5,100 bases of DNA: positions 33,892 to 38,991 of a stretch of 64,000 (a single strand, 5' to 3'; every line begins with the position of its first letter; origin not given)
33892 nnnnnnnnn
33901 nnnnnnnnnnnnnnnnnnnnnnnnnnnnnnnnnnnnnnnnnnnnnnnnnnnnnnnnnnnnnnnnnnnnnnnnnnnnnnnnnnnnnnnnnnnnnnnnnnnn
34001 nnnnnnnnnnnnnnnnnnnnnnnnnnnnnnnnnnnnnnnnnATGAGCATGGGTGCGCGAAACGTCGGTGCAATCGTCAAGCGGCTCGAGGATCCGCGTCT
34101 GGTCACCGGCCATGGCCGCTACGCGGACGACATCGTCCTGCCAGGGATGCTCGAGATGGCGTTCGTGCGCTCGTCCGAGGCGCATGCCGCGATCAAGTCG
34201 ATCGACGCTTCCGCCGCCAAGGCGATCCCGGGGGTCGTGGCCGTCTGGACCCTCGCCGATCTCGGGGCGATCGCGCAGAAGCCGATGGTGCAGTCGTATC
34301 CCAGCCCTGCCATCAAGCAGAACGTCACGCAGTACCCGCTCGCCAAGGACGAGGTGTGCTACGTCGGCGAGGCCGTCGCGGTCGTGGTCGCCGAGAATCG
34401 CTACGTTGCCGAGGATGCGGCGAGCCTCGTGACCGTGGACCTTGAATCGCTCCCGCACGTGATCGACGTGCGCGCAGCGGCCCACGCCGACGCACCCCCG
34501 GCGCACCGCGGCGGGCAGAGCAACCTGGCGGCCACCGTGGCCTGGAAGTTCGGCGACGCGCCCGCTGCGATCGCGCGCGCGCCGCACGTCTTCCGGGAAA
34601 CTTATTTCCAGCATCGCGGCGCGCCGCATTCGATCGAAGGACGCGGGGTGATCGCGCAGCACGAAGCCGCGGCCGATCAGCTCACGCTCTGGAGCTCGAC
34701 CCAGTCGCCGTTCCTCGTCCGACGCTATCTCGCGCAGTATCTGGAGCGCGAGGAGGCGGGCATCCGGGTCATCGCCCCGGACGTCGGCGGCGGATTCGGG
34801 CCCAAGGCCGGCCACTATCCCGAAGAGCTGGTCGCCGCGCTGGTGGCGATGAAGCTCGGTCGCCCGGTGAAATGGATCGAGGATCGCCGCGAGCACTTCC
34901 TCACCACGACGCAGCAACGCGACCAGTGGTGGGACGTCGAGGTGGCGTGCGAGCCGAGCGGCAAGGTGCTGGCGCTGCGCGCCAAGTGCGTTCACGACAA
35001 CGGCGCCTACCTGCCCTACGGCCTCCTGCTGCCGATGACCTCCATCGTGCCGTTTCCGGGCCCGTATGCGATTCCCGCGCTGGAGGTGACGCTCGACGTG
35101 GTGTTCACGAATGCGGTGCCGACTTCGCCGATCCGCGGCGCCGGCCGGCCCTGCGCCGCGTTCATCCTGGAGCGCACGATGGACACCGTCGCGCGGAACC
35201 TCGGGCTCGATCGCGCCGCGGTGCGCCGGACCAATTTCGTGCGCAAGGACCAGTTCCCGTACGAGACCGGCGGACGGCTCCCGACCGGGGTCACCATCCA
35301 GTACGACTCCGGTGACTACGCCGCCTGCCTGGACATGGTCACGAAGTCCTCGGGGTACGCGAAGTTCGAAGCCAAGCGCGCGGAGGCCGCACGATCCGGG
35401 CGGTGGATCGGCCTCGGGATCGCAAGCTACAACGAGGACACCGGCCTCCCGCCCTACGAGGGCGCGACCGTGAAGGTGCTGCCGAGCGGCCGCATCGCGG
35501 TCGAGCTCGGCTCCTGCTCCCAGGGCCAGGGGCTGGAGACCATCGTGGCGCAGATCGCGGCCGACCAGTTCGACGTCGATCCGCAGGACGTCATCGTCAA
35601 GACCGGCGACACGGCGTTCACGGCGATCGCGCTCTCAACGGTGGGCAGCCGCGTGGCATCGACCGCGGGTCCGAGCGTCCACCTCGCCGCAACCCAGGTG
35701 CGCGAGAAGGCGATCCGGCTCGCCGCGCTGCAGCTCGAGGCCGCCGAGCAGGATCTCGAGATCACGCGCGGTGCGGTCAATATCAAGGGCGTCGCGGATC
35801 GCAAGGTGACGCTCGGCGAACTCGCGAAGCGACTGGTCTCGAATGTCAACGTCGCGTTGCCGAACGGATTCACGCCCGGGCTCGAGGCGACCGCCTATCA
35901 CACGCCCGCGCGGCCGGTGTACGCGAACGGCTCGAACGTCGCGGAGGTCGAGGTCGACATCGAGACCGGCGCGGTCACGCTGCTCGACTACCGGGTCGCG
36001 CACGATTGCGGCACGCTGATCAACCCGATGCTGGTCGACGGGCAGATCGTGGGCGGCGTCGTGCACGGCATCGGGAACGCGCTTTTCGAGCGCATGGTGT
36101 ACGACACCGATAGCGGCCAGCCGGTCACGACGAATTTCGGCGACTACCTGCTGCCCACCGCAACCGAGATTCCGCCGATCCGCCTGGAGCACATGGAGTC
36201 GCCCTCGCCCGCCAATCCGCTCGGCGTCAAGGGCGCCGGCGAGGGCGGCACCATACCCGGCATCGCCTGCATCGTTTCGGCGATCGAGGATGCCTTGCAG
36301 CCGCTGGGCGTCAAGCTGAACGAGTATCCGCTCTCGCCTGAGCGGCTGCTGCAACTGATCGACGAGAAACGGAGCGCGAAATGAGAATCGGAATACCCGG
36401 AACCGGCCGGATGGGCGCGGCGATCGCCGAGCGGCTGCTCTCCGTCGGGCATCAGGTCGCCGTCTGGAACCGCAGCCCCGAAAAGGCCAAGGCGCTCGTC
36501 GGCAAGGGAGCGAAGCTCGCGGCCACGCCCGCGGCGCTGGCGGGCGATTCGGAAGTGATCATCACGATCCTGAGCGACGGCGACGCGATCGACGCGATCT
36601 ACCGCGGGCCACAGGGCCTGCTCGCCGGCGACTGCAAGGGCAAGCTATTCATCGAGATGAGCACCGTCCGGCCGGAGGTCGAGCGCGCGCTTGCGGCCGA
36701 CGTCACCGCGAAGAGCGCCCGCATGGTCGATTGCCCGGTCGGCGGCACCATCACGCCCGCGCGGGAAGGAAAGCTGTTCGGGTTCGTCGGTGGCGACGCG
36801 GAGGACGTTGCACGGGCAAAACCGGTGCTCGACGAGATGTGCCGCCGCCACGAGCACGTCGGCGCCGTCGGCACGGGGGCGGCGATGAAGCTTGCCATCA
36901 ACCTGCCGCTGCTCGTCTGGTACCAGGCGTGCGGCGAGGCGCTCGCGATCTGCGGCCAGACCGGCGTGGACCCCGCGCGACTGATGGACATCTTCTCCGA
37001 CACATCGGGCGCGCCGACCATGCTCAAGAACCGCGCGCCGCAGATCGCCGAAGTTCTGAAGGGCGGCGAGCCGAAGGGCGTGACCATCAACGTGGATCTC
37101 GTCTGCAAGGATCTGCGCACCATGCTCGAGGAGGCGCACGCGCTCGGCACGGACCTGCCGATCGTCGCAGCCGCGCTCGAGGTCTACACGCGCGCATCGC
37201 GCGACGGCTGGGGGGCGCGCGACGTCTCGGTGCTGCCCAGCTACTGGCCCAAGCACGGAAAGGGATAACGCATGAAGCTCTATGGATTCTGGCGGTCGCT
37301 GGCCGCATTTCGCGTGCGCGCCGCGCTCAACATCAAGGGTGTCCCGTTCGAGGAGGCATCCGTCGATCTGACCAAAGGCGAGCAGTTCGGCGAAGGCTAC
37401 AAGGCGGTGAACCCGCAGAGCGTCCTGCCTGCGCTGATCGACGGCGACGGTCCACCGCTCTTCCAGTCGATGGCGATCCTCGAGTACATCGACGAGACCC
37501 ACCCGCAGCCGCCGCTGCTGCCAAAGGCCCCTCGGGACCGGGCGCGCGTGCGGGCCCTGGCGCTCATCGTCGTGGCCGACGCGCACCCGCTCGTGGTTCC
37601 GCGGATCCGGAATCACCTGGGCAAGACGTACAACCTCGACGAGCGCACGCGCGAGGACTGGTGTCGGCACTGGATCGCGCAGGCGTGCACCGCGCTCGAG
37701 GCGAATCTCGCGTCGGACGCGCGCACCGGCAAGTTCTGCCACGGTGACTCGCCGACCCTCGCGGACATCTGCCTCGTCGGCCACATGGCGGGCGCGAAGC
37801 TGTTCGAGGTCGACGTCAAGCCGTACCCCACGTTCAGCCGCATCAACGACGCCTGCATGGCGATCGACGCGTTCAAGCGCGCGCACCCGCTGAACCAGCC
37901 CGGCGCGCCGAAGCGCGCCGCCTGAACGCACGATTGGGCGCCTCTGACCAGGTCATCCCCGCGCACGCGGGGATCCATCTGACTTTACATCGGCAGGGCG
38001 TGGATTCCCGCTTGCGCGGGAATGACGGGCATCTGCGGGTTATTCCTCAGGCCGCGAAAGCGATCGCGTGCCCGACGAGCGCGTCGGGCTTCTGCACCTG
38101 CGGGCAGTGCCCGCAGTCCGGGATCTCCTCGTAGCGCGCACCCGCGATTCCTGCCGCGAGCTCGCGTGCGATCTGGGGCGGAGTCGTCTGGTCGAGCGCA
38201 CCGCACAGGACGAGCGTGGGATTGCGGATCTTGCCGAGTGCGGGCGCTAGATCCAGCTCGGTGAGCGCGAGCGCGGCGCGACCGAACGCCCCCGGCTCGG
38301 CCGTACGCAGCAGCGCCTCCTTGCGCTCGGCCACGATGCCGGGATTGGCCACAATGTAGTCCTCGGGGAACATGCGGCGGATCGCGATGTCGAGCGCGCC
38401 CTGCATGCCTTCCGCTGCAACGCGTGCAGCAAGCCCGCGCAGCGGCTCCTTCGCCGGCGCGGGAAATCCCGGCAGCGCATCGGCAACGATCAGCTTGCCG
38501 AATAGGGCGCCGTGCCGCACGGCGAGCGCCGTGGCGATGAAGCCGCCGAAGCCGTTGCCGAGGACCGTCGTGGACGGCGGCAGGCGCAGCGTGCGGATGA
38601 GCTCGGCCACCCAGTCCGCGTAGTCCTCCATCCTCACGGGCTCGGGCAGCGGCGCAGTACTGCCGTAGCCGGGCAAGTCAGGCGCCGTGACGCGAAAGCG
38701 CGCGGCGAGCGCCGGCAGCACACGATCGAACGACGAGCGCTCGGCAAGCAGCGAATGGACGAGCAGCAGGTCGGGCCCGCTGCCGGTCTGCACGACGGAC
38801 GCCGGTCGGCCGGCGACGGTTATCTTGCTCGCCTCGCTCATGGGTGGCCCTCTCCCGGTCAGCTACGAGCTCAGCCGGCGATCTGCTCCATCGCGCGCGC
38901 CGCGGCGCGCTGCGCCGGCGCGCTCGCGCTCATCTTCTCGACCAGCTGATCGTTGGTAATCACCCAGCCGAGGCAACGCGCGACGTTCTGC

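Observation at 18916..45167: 26-kb catabolic island whose enzyme set suggests a non-canonical N-heteroaromatic carboxylate (pyridine-carboxylate-like) pathway, with no transcription factor inside it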

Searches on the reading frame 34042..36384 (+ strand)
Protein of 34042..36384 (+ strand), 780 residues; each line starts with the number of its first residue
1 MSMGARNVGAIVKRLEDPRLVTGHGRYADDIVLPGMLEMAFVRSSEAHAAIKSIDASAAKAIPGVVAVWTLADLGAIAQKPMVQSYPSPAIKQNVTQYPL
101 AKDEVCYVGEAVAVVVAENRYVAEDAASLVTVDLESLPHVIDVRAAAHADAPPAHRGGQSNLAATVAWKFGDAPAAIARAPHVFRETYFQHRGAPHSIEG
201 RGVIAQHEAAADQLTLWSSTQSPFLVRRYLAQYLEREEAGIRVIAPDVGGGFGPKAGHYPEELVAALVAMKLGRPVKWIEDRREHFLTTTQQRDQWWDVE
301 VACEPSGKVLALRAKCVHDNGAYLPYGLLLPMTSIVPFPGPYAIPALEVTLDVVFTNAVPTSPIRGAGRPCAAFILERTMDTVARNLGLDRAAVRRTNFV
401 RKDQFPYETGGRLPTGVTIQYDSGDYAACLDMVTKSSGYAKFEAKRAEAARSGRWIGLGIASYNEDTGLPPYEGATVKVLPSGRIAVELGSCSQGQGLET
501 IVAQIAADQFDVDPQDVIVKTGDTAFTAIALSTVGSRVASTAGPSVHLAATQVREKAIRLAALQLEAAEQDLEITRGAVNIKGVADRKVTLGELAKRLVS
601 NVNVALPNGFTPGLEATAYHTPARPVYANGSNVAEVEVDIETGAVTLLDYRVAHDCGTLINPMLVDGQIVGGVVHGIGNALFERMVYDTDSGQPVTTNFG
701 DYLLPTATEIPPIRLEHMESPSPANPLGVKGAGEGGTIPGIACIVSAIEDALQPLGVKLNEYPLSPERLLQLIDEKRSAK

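Call 7: search_protein_families(library=pfam, proteins=[window:34042-36384:+], max_evalue=0.001)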
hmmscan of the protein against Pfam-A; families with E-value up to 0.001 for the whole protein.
window:34042-36384:+ (780 aa): 3 families
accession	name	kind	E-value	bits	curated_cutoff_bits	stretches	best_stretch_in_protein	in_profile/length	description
PF20256.3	MoCoBD_2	-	1.5e-76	258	27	1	434-711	3-283/283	Molybdopterin cofactor-binding domain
PF02738.23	MoCoBD_1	-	6.2e-75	251.9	27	1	159-399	6-244/244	Molybdopterin cofactor-binding domain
PF01315.27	Ald_Xan_dh_C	-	2e-29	102.6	31.3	1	22-138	1-110/110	Aldehyde oxidase and xanthine dehydrogenase, a/b hammerhead domain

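Call 10: search_protein_families(library=ncbifam, proteins=[window:34042-36384:+], max_evalue=0.00001)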
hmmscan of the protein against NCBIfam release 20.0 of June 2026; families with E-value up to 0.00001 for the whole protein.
window:34042-36384:+ (780 aa): 13 families
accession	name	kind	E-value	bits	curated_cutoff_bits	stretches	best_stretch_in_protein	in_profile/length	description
NF040766.1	CODH_aero_grp5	exception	3.6e-238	792.7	950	2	6-595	3-591/785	aerobic carbon-monoxide dehydrogenase large subunit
NF041018.1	glyceraldDH_alpha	equivalog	2.6e-187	624.6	790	1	7-769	2-740/741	glyceraldehyde dehydrogenase subunit alpha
TIGR02416.1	CO_dehy_Mo_lg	equivalog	1.8e-156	522.4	991.15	1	16-770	1-768/770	aerobic carbon-monoxide dehydrogenase large subunit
TIGR03194.1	4hydrxCoA_A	equivalog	8.1e-132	441.1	994.55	1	16-772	5-745/746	4-hydroxybenzoyl-CoA reductase subunit alpha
NF043082.1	XdhA_XDHase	equivalog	5.4e-129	431.5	780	1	8-775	1-754/758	xanthine dehydrogenase subunit XdhA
NF007426.0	PRK09970.1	equivalog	9e-121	404.3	916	1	6-773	4-755/761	xanthine dehydrogenase molybdenum-binding subunit XdhA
TIGR03196.1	pucD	equivalog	2.6e-93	313.8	783.65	1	11-771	6-756/763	xanthine dehydrogenase subunit D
TIGR02965.1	xanthine_xdhB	equivalog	2.7e-77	260.6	849.5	1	19-756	12-733/758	xanthine dehydrogenase molybdopterin binding subunit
TIGR03311.1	Se_dep_XDH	equivalog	2.3e-75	254.3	830.45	2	7-569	161-690/848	selenium-dependent xanthine dehydrogenase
TIGR03313.1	Se_sel_red_Mo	hypoth_equivalog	2.5e-75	253.8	1101.9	2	159-773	350-949/951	molybdopterin-dependent oxidoreductase Mo/Fe-S-binding subunit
NF045668.1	pterin_aldehy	equivalog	8.5e-75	252.4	1100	1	19-772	186-903/905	molybdopterin-dependent aldehyde oxidoreductase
NF041671.1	peri_hyde_PaoC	equivalog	1.1e-70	239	1180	1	7-773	17-731/735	aldehyde oxidoreductase molybdenum-binding subunit PaoC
TIGR02969.1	mam_aldehyde_ox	subfamily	1.3e-32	112.3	1912.3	1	8-752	576-1279/1330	aldehyde oxidase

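Call 24: search_solved_structures(query=window:34042-36384:+, max_evalue=1e-40)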
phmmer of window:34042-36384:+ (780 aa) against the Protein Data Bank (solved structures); distinct sequences matched with E-value up to 1e-40: 13.
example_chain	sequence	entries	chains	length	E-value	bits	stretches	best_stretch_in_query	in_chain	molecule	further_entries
1t3q_B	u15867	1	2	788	9e-146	490.7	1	5-776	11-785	quinoline 2-oxidoreductase large subunit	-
8uem_A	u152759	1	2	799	6.3e-137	461.4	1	13-773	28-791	Carbon monoxide dehydrogenase (Large chain), CoxL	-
7dqx_A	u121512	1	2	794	1e-134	454.1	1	8-770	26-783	6-hydroxypseudooxynicotine dehydrogenase complex subunit gamma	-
1zxi_B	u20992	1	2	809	4.7e-127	428.8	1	7-757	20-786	Carbon monoxide dehydrogenase large chain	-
1n5w_B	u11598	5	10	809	6.7e-127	428.3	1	7-757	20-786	Carbon monoxide dehydrogenase large chain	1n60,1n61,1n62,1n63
1ffu_B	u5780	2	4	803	2.9e-120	406.3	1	7-772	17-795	CUTL, MOLYBDOPROTEIN OF CARBON MONOXIDE DEHYDROGENASE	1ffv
4zoh_A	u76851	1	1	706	8.6e-106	358.5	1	97-754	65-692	Putative oxidoreductase molybdopterin-binding subunit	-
1rm6_A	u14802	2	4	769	7e-90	305.9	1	14-779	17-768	4-hydroxybenzoyl-CoA reductase alpha subunit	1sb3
2w55_B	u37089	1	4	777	2.9e-51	178.2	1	21-771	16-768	XANTHINE DEHYDROGENASE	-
1jro_B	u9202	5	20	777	3.1e-51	178.1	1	21-771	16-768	xanthine dehydrogenase, chain B | XANTHINE DEHYDROGENASE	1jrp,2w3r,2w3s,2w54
1sij_A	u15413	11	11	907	1.1e-42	149.8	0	21-773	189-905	Aldehyde oxidoreductase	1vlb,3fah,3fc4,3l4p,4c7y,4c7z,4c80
3hrd_B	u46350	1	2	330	5.9e-42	147.4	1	459-772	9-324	Nicotinate dehydrogenase medium molybdopterin subunit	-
5y6q_C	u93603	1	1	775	1.2e-41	146.3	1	9-749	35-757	Aldehyde oxidase large subunit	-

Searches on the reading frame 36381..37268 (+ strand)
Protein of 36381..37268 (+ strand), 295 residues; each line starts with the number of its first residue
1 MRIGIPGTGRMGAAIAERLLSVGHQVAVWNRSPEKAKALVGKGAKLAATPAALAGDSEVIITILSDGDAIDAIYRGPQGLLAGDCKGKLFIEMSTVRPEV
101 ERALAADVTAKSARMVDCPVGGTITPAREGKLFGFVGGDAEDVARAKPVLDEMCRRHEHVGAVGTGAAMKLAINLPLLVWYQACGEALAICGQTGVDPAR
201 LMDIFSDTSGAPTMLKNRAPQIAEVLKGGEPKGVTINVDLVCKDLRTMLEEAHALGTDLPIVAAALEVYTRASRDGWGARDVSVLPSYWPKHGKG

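Call 7: search_protein_families(library=pfam, proteins=[window:36381-37268:+], max_evalue=0.001)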
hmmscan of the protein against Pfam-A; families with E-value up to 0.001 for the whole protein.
window:36381-37268:+ (295 aa): 6 families
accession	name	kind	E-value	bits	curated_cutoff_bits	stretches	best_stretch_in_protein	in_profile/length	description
PF03446.21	NAD_binding_2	-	1.9e-40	139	21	1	2-160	1-159/161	NAD binding domain of 6-phosphogluconate dehydrogenase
PF14833.11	NAD_binding_11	-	1.4e-18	67.7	30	1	164-283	1-116/122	NAD-binding of NADP-dependent 3-hydroxyisobutyrate dehydrogenase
PF03807.23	F420_oxidored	-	8.5e-09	36.3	21.6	1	2-73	1-76/94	NADP oxidoreductase coenzyme F420-dependent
PF02826.25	2-Hacid_dh_C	-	5e-06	26.4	25.1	1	2-64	38-99/178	D-isomer specific 2-hydroxyacid dehydrogenase, NAD binding domain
PF21761.2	RedAm-like_C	-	1.2e-05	26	27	1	183-285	22-121/127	NADPH-dependent reductive aminase-like, C-terminal domain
PF01488.26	Shikimate_DH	-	0.00016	22.2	24.3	1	3-43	15-56/138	Shikimate / quinate 5-dehydrogenase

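Call 10: search_protein_families(library=ncbifam, proteins=[window:36381-37268:+], max_evalue=0.00001)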
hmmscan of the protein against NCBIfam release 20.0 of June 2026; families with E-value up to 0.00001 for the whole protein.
window:36381-37268:+ (295 aa): 9 families
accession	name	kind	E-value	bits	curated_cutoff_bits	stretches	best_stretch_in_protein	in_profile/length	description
TIGR01692.1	HIBADH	equivalog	7.8e-49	166.5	291.6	1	7-285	3-283/288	3-hydroxyisobutyrate dehydrogenase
NF008592.0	PRK11559.1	equivalog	8.3e-49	166.5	397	1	1-291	3-288/296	2-hydroxy-3-oxopropionate reductase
TIGR01505.1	tartro_sem_red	equivalog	4.1e-47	160.8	340.75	1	3-288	2-282/291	2-hydroxy-3-oxopropionate reductase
NF012005.0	PRK15461.1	equivalog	5.6e-47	160.3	348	1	3-285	4-282/298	sulfolactaldehyde 3-reductase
NF043037.1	ThreonDh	equivalog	8.6e-43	146.8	350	1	2-283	4-281/297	L-threonate dehydrogenase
NF011633.0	PRK15059.1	equivalog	2.6e-27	95.7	451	1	1-283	1-277/292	2-hydroxy-3-oxopropionate reductase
NF007161.0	PRK09599.1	subfamily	8.6e-16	58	271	1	1-193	1-196/302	NADP-dependent phosphogluconate dehydrogenase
TIGR00872.1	gnd_rel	equivalog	9e-11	41.5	297.2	1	1-174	1-175/299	phosphogluconate dehydrogenase (NAD(+)-dependent, decarboxylating)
NF006409.0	PRK08655.1-3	equivalog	4.8e-06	26.3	310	1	1-62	1-63/290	prephenate dehydrogenase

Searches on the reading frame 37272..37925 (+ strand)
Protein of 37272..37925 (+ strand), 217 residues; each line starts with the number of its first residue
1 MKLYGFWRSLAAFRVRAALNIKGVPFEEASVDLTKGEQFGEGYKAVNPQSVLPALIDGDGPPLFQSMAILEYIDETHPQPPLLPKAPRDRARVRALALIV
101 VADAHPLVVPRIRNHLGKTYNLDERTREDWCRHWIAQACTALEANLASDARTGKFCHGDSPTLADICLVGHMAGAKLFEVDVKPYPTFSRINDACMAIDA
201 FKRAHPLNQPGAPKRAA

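Call 7: search_protein_families(library=pfam, proteins=[window:37272-37925:+], max_evalue=0.001)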
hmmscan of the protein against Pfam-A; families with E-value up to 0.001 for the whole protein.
window:37272-37925:+ (217 aa): 3 families
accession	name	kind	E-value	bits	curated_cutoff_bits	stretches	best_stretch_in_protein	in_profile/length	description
PF02798.26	GST_N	-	2.3e-17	63.5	20.9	1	1-75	3-76/76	Glutathione S-transferase, N-terminal domain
PF13409.12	GST_N_2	-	5.2e-14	53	25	1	11-76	4-70/70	Glutathione S-transferase, N-terminal domain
PF13417.12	GST_N_3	-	1.1e-12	48.5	22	1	3-81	1-75/75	Glutathione S-transferase, N-terminal domain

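Call 11: search_protein_families(library=ncbifam, proteins=[window:37272-37925:+], max_evalue=0.00001)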
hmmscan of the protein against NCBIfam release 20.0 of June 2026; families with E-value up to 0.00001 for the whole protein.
window:37272-37925:+ (217 aa): 6 families
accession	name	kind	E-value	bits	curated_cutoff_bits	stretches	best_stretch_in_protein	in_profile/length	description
TIGR01262.1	maiA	equivalog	3.2e-70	236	171.05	1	2-211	1-209/211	maleylacetoacetate isomerase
NF011693.0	PRK15113.1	equivalog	3.1e-12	46.6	150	1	9-112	16-121/214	glutathione transferase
NF007016.1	PRK09481.1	equivalog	9.8e-12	44.7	314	1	1-104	11-110/209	stringent starvation protein SspA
NF050814.1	FtsZBindFzlA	equivalog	3.1e-09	36.9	300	1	3-97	7-101/228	FtsZ-binding protein FzlA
NF007682.0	PRK10357.1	equivalog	1.5e-08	34.5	181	1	1-201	1-194/202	glutathione S-transferase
NF008731.0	PRK11752.1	equivalog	5.7e-08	32.4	325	1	18-205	67-256/287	glutathione-dependent disulfide-bond oxidoreductase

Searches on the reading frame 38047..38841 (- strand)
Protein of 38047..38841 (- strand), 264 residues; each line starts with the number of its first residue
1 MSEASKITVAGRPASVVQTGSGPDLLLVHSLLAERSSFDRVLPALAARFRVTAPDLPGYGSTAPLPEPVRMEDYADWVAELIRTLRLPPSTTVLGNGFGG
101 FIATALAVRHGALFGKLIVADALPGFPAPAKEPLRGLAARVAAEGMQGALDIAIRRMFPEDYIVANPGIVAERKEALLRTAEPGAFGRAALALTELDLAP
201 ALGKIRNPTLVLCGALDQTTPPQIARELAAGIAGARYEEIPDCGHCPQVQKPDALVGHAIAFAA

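Call 7: search_protein_families(library=pfam, proteins=[window:38047-38841:-], max_evalue=0.001)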
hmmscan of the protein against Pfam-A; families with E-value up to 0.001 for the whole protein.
window:38047-38841:- (264 aa): 3 families
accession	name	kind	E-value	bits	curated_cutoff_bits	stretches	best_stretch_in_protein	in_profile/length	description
PF00561.26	Abhydrolase_1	-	1.7e-26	93.8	25.8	2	25-127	3-103/245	alpha/beta hydrolase fold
PF12697.13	Abhydrolase_6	-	4.3e-26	93.4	26.3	1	25-256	1-215/217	Alpha/beta hydrolase family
PF12146.15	Hydrolase_4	-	8.5e-08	32.2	27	1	26-245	8-232/239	Serine aminopeptidase, S33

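Call 11: search_protein_families(library=ncbifam, proteins=[window:38047-38841:-], max_evalue=0.00001)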
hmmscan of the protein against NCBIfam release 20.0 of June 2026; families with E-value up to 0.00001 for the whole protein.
window:38047-38841:- (264 aa): 17 families
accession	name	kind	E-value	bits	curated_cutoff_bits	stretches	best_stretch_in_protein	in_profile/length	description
NF051488.1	bifunc_PcaDC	exception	8.4e-41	140.3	390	1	21-257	11-244/375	bifunctional 3-oxoadipate enol-lactonase/4-carboxymuconolactone decarboxylase PcaDC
TIGR02427.1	protocat_pcaD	equivalog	8e-38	130.2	255.85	1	21-262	12-249/251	3-oxoadipate enol-lactonase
NF051487.1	bifunc_PcaCD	exception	1.1e-36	126.8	430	1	24-258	174-406/413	bifunctional 4-carboxymuconolactone decarboxylase/3-oxoadipate enol-lactonase PcaCD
TIGR03056.1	bchO_mg_che_rel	equivalog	2e-21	76.2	172.55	2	5-109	9-115/278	alpha/beta fold hydrolase BchO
TIGR01738.1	bioH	equivalog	2.7e-21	76.3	206.95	1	21-262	2-244/245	pimeloyl-ACP methyl ester esterase BioH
NF050089.1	i_nPHAscl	equivalog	3.6e-17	62.4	300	1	20-127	16-124/288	intracellular short-chain-length polyhydroxyalkanoate depolymerase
NF011457.0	PRK14875.1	equivalog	1.7e-16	60.2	307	1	4-111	112-220/372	acetoin dehydrogenase dihydrolipoyllysine-residue acetyltransferase subunit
TIGR03695.1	menH_SHCHC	equivalog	9.3e-16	58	208.55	1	23-135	3-117/252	2-succinyl-6-hydroxy-2,4-cyclohexadiene-1-carboxylate synthase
TIGR03611.1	RutD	equivalog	8e-12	45.1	238.5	1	23-255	14-247/258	pyrimidine utilization protein D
NF045632.1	hydroxlase_HsaD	equivalog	4.3e-10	39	400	1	35-256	50-281/290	4,5:9,10-diseco-3-hydroxy-5,9,17-trioxoandrosta-1(10),2-diene-4-oate hydrolase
NF002873.0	PRK03204.1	equivalog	1.3e-09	37.8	466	1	16-121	28-133/286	haloalkane dehalogenase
TIGR01250.1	pro_imino_pep_2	subfamily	2.3e-09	37.3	167.65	1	193-257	218-281/288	proline iminopeptidase-family hydrolase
NF002938.0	PRK03592.1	equivalog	2.4e-08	33.7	241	1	3-112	11-119/298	haloalkane dehalogenase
NF052614.1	AB_fold_OlsI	equivalog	3e-08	33.5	385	1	199-252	190-244/272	ornithine lipid biosynthesis O-acyltransferase OlsI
NF002043.0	PRK00870.1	subfamily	6.7e-07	29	265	0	38-122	62-148/302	haloalkane dehalogenase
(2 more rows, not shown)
